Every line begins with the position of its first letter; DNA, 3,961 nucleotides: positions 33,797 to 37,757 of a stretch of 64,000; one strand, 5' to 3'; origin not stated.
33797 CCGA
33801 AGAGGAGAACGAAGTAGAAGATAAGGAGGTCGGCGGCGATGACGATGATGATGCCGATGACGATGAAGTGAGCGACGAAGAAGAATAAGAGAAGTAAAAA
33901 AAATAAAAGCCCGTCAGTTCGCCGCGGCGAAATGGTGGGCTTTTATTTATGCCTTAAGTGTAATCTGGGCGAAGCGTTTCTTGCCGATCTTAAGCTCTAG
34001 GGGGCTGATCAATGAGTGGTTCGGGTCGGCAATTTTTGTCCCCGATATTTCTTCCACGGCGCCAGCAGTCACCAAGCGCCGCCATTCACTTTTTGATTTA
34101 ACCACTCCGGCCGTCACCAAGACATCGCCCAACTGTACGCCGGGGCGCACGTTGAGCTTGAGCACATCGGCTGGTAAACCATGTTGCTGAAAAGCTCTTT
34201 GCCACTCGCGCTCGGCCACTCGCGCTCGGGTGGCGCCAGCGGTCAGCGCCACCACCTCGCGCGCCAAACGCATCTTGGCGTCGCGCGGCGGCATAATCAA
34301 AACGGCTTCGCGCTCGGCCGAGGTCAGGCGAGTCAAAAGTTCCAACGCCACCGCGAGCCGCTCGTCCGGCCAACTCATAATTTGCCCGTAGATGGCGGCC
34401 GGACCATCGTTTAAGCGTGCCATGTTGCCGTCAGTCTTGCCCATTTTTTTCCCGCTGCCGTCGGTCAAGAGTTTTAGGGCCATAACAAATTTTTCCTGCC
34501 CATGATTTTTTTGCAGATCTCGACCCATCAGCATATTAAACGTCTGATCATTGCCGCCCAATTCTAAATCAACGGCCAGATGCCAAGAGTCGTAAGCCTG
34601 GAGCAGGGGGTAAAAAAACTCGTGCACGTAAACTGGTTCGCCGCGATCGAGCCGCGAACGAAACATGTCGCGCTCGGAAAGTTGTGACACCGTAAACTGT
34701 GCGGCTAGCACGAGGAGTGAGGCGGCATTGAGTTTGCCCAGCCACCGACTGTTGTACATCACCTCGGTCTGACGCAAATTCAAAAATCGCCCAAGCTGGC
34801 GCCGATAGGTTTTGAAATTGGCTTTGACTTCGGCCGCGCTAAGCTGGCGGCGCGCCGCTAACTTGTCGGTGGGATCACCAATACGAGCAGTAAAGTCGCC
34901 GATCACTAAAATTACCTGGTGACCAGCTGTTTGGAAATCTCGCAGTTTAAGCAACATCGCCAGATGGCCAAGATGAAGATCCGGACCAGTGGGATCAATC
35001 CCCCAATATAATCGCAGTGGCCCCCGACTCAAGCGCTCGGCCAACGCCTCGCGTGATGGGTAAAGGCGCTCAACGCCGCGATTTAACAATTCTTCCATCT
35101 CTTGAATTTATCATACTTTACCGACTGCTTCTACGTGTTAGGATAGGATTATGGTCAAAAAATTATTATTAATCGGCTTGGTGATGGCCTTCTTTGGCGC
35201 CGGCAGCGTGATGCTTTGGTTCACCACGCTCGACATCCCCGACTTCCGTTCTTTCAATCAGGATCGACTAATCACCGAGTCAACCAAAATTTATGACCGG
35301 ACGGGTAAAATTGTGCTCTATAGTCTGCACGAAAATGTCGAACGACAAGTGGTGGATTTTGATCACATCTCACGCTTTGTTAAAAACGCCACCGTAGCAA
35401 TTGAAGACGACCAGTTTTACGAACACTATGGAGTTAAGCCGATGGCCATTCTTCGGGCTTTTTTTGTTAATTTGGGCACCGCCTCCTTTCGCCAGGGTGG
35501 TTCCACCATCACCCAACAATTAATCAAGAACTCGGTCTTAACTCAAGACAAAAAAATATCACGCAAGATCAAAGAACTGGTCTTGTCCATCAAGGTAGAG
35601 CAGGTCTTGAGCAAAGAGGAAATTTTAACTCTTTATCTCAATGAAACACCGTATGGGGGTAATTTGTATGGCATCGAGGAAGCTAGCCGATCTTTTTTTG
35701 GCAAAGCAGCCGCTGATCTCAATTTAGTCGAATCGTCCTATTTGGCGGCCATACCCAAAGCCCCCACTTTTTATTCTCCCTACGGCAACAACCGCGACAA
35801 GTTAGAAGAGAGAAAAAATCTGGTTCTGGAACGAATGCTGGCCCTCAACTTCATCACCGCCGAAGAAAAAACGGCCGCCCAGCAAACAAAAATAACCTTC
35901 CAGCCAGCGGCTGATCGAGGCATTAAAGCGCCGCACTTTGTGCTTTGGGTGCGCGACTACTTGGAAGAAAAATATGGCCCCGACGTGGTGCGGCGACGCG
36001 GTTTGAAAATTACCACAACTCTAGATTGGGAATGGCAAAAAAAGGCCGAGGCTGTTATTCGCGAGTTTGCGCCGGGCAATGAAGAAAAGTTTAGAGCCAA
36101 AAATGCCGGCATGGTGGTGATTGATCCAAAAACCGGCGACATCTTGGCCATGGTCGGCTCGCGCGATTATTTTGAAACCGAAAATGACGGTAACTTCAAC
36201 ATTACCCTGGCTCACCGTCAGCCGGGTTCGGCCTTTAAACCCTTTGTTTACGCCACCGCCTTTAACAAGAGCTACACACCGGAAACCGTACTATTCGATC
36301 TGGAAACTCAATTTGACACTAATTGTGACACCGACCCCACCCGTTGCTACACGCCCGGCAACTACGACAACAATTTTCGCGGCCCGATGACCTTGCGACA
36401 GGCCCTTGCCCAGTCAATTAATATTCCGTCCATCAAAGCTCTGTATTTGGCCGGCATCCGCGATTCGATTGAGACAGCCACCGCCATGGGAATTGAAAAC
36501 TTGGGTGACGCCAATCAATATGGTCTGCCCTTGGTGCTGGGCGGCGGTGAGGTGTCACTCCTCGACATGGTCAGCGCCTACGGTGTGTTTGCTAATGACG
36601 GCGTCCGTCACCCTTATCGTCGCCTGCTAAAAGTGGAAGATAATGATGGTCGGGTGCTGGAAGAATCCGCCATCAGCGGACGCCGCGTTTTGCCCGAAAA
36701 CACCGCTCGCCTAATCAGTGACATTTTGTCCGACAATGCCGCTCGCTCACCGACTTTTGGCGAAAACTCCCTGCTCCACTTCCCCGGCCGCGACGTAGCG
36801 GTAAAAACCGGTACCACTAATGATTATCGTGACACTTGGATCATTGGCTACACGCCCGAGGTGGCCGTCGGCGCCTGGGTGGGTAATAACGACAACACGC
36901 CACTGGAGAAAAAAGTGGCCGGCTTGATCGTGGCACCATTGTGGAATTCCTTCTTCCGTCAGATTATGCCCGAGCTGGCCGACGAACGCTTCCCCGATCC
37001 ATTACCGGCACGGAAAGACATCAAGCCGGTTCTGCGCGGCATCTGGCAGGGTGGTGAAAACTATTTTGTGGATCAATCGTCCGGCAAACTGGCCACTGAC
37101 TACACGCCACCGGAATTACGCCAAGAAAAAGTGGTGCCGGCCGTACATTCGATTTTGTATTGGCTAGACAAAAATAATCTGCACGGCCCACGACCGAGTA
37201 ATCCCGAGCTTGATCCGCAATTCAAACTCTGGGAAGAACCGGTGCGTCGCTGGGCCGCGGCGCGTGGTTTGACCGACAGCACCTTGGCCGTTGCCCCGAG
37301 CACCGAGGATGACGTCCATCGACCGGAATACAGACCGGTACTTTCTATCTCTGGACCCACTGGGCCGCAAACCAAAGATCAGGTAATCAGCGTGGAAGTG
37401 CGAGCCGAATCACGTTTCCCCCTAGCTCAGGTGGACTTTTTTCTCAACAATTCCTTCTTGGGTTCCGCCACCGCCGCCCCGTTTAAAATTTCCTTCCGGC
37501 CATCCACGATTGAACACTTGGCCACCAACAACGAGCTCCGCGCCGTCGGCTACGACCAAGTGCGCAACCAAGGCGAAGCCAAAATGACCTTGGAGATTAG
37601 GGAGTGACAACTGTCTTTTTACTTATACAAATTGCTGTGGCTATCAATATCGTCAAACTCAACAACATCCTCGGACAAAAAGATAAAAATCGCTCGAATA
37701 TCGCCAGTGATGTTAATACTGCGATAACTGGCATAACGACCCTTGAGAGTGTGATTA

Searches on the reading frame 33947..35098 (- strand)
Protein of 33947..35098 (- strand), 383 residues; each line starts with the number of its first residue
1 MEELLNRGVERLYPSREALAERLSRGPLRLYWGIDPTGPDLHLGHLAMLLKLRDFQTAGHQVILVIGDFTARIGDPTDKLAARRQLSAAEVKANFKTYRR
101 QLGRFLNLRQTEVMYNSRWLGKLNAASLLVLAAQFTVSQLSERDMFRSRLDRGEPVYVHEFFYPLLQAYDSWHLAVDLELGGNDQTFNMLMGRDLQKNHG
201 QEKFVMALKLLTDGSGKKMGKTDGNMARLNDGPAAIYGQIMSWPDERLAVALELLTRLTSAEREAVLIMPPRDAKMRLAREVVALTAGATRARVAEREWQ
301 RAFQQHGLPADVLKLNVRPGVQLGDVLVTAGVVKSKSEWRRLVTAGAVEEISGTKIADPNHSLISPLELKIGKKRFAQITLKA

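Call 108: search_protein_families(library=pfam, proteins=[window:33947-35098:-], max_evalue=0.0001)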
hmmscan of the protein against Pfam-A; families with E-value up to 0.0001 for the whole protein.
window:33947-35098:- (383 aa): 2 families
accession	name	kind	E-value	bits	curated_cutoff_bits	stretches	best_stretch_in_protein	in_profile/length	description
PF00579.31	tRNA-synt_1b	-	1.3e-65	222.1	21.1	1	25-304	3-292/292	tRNA synthetases class I (W and Y)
PF22421.1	SYY_C-terminal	-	6e-05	23.3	27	0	320-363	18-60/83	Tyrosine--tRNA ligase SYY-like C-terminal domain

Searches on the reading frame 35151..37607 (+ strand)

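Call 108: search_protein_families(library=pfam, proteins=[window:35151-37607:+], max_evalue=0.0001)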
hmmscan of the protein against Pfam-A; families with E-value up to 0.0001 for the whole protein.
window:35151-37607:+ (818 aa): 3 families
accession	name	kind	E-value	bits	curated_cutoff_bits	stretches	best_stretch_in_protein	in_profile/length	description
PF00912.28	Transgly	-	2.2e-59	200.3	27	1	56-229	5-177/178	Transglycosylase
PF00905.27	Transpeptidase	-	1e-24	87.7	22.1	1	320-594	2-294/299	Penicillin binding protein transpeptidase domain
PF17957.7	Big_7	-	5.3e-05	24.2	24.1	0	729-786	1-60/70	Bacterial Ig domain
